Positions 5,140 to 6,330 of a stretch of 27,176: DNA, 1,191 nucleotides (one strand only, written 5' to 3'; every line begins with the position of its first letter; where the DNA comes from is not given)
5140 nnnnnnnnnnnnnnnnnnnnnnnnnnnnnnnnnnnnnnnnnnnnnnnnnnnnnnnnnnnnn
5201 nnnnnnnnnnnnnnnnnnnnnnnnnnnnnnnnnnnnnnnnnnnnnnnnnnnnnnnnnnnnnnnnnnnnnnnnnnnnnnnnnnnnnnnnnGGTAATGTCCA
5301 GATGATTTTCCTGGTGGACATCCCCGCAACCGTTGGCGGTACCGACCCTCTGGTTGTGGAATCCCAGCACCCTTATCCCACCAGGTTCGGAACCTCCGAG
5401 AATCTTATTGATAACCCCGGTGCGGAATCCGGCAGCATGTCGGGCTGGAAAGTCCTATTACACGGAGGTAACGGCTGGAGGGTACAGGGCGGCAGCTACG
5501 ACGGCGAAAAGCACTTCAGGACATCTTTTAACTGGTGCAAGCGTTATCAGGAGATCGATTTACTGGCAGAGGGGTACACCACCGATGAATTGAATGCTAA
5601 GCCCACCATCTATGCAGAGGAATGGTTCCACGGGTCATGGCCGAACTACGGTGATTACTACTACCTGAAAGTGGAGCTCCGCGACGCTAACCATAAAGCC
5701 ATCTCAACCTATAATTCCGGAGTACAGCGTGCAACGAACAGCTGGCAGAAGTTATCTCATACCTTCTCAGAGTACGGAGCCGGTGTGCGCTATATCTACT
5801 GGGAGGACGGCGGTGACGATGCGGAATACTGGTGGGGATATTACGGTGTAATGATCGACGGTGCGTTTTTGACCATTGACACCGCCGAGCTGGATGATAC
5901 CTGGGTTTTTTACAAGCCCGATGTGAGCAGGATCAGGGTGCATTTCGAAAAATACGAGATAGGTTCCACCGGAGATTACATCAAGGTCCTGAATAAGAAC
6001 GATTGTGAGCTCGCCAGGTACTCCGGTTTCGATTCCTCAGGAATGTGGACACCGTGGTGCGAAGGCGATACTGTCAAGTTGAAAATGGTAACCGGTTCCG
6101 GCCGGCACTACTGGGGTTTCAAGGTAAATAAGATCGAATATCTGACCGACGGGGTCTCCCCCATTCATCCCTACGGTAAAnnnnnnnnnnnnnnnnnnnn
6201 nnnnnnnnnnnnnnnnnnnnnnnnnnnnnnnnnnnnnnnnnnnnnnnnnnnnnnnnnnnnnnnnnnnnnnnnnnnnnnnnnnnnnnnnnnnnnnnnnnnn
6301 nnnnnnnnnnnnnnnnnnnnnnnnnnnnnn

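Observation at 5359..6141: FBA (Fbs1/FBXO2 N-glycan-binding) domain in a prokaryotic surface protein, apparently inserted into a CUB-like beta-sandwich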

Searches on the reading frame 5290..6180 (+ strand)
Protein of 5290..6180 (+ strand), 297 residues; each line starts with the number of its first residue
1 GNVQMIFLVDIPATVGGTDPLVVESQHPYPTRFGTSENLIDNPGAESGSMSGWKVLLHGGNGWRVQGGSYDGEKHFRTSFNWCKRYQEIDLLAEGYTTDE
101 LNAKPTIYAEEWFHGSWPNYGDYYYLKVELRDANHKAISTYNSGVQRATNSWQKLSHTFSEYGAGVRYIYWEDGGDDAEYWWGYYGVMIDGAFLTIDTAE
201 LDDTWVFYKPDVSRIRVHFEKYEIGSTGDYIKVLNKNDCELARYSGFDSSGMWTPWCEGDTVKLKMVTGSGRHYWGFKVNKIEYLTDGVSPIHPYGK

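Call 5: search_protein_families(library=pfam, proteins=[window:5359-6141:+], max_evalue=0.1)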
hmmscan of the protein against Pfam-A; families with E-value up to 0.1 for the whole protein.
window:5359-6141:+ (261 aa): 1 family
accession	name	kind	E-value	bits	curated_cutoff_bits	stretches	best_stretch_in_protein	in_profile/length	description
PF04300.19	FBA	-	4.1e-32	111.8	32.4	1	14-172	8-174/175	F-box associated region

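Call 6: search_solved_structures(query=window:5290-6180:+, max_evalue=0.01, show_alignments=2)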
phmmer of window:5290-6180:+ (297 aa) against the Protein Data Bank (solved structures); distinct sequences matched with E-value up to 0.01: 8.
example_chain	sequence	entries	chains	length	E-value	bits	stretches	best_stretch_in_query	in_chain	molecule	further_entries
1umi_A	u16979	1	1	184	5.3e-29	104.6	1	37-193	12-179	F-box only protein 2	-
1umh_A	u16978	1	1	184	1.1e-28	103.7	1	37-193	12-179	F-box only protein 2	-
2rj2_A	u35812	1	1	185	1.8e-28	102.9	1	37-193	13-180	F-box only protein 2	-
2e33_A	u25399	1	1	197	2.7e-28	102.3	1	37-193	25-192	F-box only protein 2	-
2e31_A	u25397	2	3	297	9.9e-28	100.5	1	37-193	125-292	F-box only protein 2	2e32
5b4n_A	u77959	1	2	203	2.9e-27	98.9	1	26-192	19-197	F-box only protein 2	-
3wso_A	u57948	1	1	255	2.7e-26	95.7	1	37-196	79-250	F-box only protein 44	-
8zuh_A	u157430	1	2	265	4.3e-24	88.5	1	37-195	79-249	F-box only protein 6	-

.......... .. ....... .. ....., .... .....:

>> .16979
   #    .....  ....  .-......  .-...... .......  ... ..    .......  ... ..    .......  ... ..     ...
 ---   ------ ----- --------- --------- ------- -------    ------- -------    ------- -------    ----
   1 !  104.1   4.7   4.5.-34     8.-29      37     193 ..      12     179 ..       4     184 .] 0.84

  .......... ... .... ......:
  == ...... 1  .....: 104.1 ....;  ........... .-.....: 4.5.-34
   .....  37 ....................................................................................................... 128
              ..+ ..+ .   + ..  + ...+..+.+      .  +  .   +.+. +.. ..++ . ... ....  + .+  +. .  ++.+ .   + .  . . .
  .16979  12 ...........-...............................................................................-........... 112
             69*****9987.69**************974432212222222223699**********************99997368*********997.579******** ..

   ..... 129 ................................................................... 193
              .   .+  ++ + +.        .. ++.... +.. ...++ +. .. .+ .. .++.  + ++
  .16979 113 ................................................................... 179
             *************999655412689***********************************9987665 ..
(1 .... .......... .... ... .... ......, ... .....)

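Call 8: find_homologous_proteins(query=window:5290-6180:+, max_evalue=0.001)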
Query window:5290-6180:+ (297 aa): 7 proteins with E <= 0.001 among 261 candidates.
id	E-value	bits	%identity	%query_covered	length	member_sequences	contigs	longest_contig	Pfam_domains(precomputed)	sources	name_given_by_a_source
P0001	2.0e-56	210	49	63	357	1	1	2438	PF04300.20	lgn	-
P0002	8.7e-51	191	54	55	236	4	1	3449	PF04300.20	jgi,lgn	jgi:hypothetical protein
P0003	5.2e-50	189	52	55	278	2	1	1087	PF04300.20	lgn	-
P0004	1.3e-46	177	49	57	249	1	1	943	PF04300.20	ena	-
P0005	2.4e-44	170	50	54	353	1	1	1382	PF04300.20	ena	-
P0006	1.8e-40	157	48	55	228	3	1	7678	PF04300.20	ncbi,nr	ncbi:MAG: hypothetical protein GXP48_02980 [Acidobacteria bacterium]|nr:hypothetical protein [Acidob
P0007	1.4e-31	128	45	54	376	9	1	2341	PF04300.20,PF22544.3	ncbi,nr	ncbi:MAG: hypothetical protein GXX88_10605, partial [Candidatus Hydrogenedentes bacterium]|nr:hypoth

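Call 24: search_protein_representatives(protein=window:5290-6180:+)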
Query: 297 residues. Proteins with E-value up to 0.001 (for the whole library): 1298; up to 1e-10: 691; up to 1e-30: 139. The best 150 are listed.
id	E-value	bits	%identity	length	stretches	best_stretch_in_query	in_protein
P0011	4.7e-275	926.6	41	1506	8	17-199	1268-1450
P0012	3.9e-145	499.5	68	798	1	1-296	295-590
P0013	2.2e-134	464.2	38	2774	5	35-199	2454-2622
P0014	5.2e-104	364.4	39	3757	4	36-200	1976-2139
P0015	2.0e-101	355.9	44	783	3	37-199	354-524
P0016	1.1e-98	346.9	42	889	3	24-196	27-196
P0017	4.9e-97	341.5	41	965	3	37-196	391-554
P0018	7.0e-95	334.4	36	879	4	35-191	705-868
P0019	5.3e-84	298.6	37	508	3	36-197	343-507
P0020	2.1e-83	296.6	41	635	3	37-198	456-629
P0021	6.9e-81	288.4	39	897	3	37-196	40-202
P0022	6.3e-74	265.5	49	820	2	36-198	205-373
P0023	1.5e-72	261.0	43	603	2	37-200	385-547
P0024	2.7e-70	253.6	40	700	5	204-285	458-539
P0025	1.1e-68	248.4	44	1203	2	28-195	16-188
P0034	5.9e-57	209.7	35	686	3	35-190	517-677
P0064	1.8e-40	155.5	36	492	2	19-192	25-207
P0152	2.1e-30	122.5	33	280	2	35-193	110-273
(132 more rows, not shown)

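Call 44: find_related_loci(query=A1, collection=genome_contigs, flank=3000)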
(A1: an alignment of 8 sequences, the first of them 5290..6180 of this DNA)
Query A1 (297 aa) in genome_contigs; peptide patterns used: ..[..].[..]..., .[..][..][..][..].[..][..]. (x = any residue, [..] = any of these).
62 stretches matched a pattern; 28 encode a relative of the query (tblastn E <= 1e-3); 28 distinct loci.
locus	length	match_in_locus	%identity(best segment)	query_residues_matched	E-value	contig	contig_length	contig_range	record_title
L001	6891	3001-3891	66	1-297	3e-144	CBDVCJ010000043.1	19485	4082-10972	MAG TPA_asm: uncultured Thermoplasmata archaeon isolate SRR22302367_concoct_193 genome assembly, contig: ERZ26661968.124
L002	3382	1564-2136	52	10-197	4e-62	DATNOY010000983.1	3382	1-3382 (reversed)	MAG TPA_asm: Coleofasciculaceae cyanobacterium isolate SMAG_U16467 k141_229494, whole genome shotgun sequence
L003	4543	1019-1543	53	35-196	1e-51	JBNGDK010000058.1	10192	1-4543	MAG: Candidatus Methanospirareceae archaeon isolate E05-026 bin11.fa-58, whole genome shotgun sequence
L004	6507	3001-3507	52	38-194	3e-51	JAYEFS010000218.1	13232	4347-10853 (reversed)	MAG: Methanobacteriota archaeon isolate MAG266 MAG266_226, whole genome shotgun sequence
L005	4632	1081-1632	45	37-230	1e-52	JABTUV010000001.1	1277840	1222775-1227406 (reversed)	MAG: bacterium isolate H5_UNCL2 seq001, whole genome shotgun sequence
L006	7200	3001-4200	44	38-234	4e-48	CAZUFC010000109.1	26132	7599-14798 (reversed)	MAG TPA_asm: uncultured bacterium isolate SRP141376_co4_129 genome assembly, contig: NODE_3373_length_26132_cov_9.196572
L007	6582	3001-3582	46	20-196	7e-48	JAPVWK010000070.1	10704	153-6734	MAG: Methanophagales archaeon isolate HMR2_5 HMR2_5_000000000070, whole genome shotgun sequence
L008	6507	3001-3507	48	38-198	9e-46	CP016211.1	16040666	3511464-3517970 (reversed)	Minicystis rosea strain DSM 24000 chromosome, complete genome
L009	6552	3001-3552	48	38-207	9e-44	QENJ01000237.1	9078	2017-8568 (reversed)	Candidatus Methanophagaceae archaeon isolate CONS3730H04p2b1 Ga0123297_1086, whole genome shotgun sequence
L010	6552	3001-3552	46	37-197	2e-40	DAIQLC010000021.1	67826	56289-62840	MAG TPA_asm: Candidatus Hydrogenedentota bacterium isolate CTOTU19843 NODE_350_length_67826_cov_17.557820, whole genome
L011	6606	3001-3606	41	37-212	3e-40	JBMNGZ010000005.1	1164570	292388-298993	MAG: Candidatus Hydrogenedentales bacterium isolate SBF912LR0HQ0180 contig_45194, whole genome shotgun sequence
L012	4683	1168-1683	48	36-198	5e-39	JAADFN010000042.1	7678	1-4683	MAG: Acidobacteriota bacterium isolate M_MaxBin.030 contig-127_16965, whole genome shotgun sequence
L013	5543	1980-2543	44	37-197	7e-39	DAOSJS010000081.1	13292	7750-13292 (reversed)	MAG TPA_asm: Candidatus Hydrogenedentota bacterium isolate AMR_MDS_1669 NODE_4739_length_13292_cov_4.636549, whole genom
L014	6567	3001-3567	42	37-196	6e-38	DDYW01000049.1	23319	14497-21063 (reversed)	MAG TPA_asm: Candidatus Hydrogenedentes bacterium UBA2224 UBA2224_contig_25349, whole genome shotgun sequence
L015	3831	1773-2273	41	36-196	6e-35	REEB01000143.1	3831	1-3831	MAG: Puniceicoccaceae bacterium isolate PLM2.Bin11 NODE_33441_length_3831_cov_6.0474, whole genome shotgun sequence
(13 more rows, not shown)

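Call 48: search_protein_families(library=pfam, proteins=[P0018, P0019, P0020, P0034, P0064, P0152, P0011, P0012, P0015, P0016], max_evalue=0.0001)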
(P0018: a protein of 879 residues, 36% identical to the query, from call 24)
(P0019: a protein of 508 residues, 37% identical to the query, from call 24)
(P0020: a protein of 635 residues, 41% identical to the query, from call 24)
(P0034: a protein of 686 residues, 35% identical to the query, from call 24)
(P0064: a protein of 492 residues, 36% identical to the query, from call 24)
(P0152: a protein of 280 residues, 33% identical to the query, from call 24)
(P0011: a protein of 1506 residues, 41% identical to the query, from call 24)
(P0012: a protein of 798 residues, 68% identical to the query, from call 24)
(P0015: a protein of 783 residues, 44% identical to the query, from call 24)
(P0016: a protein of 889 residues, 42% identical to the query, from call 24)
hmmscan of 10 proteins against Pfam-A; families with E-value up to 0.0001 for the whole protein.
P0018 (879 aa): 4 families
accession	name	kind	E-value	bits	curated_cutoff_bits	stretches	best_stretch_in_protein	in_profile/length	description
PF04300.19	FBA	-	1e-286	940.9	32.4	4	297-471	1-175/175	F-box associated region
PF12937.12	F-box-like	-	9.5e-10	38.5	24.3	1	24-69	3-47/47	F-box-like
PF00646.38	F-box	-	8.7e-08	32.2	20.5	1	25-64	4-42/43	F-box domain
PF06881.16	Elongin_A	-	5.8e-06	27.2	29.8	0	57-97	36-80/105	RNA polymerase II transcription factor SIII (Elongin) subunit A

P0019 (508 aa): 1 family
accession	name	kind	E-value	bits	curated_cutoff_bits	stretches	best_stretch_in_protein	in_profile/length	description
PF04300.19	FBA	-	8.8e-179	589.4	32.4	3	338-506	2-175/175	F-box associated region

P0020 (635 aa): 1 family
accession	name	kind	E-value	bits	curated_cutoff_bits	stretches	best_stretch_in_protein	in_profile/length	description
PF04300.19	FBA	-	4.7e-171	564.2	32.4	3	455-627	7-175/175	F-box associated region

P0034 (686 aa): 3 families
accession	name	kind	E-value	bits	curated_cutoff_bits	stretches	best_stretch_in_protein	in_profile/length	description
PF04300.19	FBA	-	8.1e-187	615.6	32.4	3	518-683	7-175/175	F-box associated region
PF12937.12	F-box-like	-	2.9e-06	27.4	24.3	1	76-120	3-46/47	F-box-like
PF00646.38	F-box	-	3e-06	27.3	20.5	1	76-116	3-42/43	F-box domain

P0064 (492 aa): 3 families
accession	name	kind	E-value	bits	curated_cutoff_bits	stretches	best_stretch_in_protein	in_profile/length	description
PF04300.19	FBA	-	5.2e-132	437.1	32.4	2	306-480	1-175/175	F-box associated region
PF00646.38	F-box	-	2.1e-08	34.2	20.5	1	242-279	6-42/43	F-box domain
PF12937.12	F-box-like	-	5.1e-08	33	24.3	1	242-279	6-42/47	F-box-like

P0152 (280 aa): 1 family
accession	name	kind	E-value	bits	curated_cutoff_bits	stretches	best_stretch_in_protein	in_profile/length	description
PF04300.19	FBA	-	3.8e-108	359.4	32.4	2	111-276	7-175/175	F-box associated region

P0011 (1506 aa): 1 family
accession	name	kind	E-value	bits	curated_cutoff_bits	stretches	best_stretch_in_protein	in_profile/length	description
PF04300.19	FBA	-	4e-157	518.9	32.4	8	108-269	5-174/175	F-box associated region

P0012 (798 aa): 3 families
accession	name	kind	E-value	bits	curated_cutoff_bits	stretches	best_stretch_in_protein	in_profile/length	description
PF04300.19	FBA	-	7e-29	101.3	32.4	1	331-488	8-173/175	F-box associated region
PF07691.17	PA14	-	1.3e-17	64.4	24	1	664-796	3-136/147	PA14 domain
PF13385.13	Laminin_G_3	-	3.1e-10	40.8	27.6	1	45-138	53-148/151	Concanavalin A-like lectin/glucanases superfamily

P0015 (783 aa): 1 family
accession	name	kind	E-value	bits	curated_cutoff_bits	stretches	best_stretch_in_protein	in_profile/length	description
PF04300.19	FBA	-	3.1e-93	310.8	32.4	3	187-351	6-175/175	F-box associated region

P0016 (889 aa): 2 families
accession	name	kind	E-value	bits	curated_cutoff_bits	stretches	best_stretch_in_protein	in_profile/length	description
PF04300.19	FBA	-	4.4e-86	287.5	32.4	3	371-536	7-173/175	F-box associated region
PF09992.14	NAGPA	-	1.5e-20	74.5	25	1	698-889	8-169/169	Phosphodiester glycosidase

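Call 49: predict_structure(alignment_id=A5)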
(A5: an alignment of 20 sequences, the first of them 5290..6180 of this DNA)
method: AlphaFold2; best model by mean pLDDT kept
length: 297 residues; sequences in the alignment: 20
mean_pLDDT: 64.2   pTM: 0.48
mean pLDDT of the five models: 64.2, 61.5, 60.9, 58.9, 56.5
residues with pLDDT >= 90: 59; 70-90: 77; 50-70: 69; < 50: 92
segments of 3 or more residues with pLDDT < 50: 1-3, 14-19, 30-83, 177-199, 293-297
pLDDT, mean of each block of 10 residues (from residue 1): 55 48 70 37 27 31 26 25 57 73 65 58 74 84 78 68 67 55 35 42 89 93 88 97 88 94 91 83 78 45
secondary structure, 60 per line:
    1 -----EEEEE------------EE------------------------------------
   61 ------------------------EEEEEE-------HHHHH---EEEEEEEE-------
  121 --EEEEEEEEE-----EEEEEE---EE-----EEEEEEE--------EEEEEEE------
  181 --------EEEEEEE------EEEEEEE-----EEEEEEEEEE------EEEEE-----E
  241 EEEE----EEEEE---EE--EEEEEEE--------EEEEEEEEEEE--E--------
elements in order: E6-10 E85-90 H98-102 E106-113 E123-131 E137-142 E153-159 E168-174 E189-195 E202-208 E214-223 E230-234 E240-244 E249-253 E261-267 E276-286

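Call 58: fold_search(model_id=the predicted structure, library=pdb)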
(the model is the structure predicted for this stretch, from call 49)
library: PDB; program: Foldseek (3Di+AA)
matches with E <= 10: 1411; with E <= 0.001: 25
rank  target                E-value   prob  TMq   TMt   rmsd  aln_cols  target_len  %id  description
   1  1umi_A                4.3e-09  1.00  0.35  0.54   9.4       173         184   32  Structural basis of sugar-recognizing ubiquitin ligase (released 2004-04-06)
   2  2rj2                  6.2e-09  1.00  0.35  0.53   9.7       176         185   33  Crystal Structure of the Sugar Recognizing SCF Ubiquitin Ligase at 1.7 Resolution (released 2008-10-14)
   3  2e31_A                9.9e-09  1.00  0.35  0.42   9.4       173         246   33  Structural basis for selection of glycosylated substrate by SCFFbs1 ubiquitin ligase (released 2007-03-20)
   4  1umh                  1.2e-08  1.00  0.32  0.50   3.2       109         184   38  Structural basis of sugar-recognizing ubiquitin ligase (released 2004-04-06)
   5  2e32_A                1.4e-08  1.00  0.35  0.42   9.5       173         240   32  Structural basis for selection of glycosylated substrate by SCFFbs1 ubiquitin ligase (released 2007-03-20)
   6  2e33_A                6.0e-08  1.00  0.35  0.57   9.4       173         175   33  Structural basis for selection of glycosylated substrate by SCFFbs1 ubiquitin ligase (released 2007-03-20)
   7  3wso_A                2.5e-07  1.00  0.32  0.37   4.0       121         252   36  Crystal structure of the Skp1-FBG3 complex (released 2015-03-25)
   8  8zuh_C                7.5e-07  1.00  0.33  0.40   3.6       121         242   31  Crystal structure of bovine Fbs2/Skp1/Man3GlcNAc2 complex (released 2024-09-04)
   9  5b4n_A                8.3e-07  1.00  0.29  0.49   4.6       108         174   33  Structure analysis of function associated loop mutant of substrate recognition domain of Fbs1 ubiquitin ligase (released 2016-09-14)
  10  8zi4_A                1.4e-06  1.00  0.26  0.13  15.5       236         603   11  Cryo-EM structure of wtEP-trypsinogen (released 2025-05-21)
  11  8ziy_A                1.7e-06  1.00  0.25  0.13  17.3       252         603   11  trypsinogen-EP-E574A (released 2025-05-21)
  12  8zuh_A                2.1e-06  1.00  0.34  0.39   3.7       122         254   31  Crystal structure of bovine Fbs2/Skp1/Man3GlcNAc2 complex (released 2024-09-04)
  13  8h3s_A                2.3e-06  1.00  0.27  0.18  15.6       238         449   10  Substrate-bound EP, polyA model (released 2022-11-23)
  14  8zj4_A                3.5e-06  1.00  0.28  0.15  15.4       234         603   12  trypsinogen-EP-N619A (released 2025-05-21)
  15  8h3u_A                8.5e-06  1.00  0.27  0.14  21.3       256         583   11  Inhibitor-bound EP, polyA model (released 2022-11-23)
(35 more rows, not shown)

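Call 59: predict_structure(alignment_id=A7)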
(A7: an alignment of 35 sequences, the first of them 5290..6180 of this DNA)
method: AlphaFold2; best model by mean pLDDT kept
length: 297 residues; sequences in the alignment: 35
mean_pLDDT: 81.2   pTM: 0.68
mean pLDDT of the five models: 81.2, 79.5, 78.9, 76.9, 73.3
residues with pLDDT >= 90: 158; 70-90: 64; 50-70: 33; < 50: 42
segments of 3 or more residues with pLDDT < 50: 1-34, 292-297
pLDDT, mean of each block of 10 residues (from residue 1): 31 42 37 68 97 98 96 96 98 94 93 97 98 98 98 97 96 97 96 82 77 82 63 88 70 76 80 65 73 41
secondary structure, 60 per line:
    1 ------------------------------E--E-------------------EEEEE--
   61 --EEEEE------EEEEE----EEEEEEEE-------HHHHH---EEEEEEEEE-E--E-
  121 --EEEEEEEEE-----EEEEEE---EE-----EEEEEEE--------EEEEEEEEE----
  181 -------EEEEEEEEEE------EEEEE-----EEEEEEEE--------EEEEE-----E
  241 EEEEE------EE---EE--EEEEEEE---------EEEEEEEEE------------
elements in order: E54-58 E63-67 E74-78 E83-90 H98-102 E106-114 E123-131 E137-142 E153-159 E168-176 E188-197 E204-208 E214-221 E230-234 E240-245 E261-267 E277-285
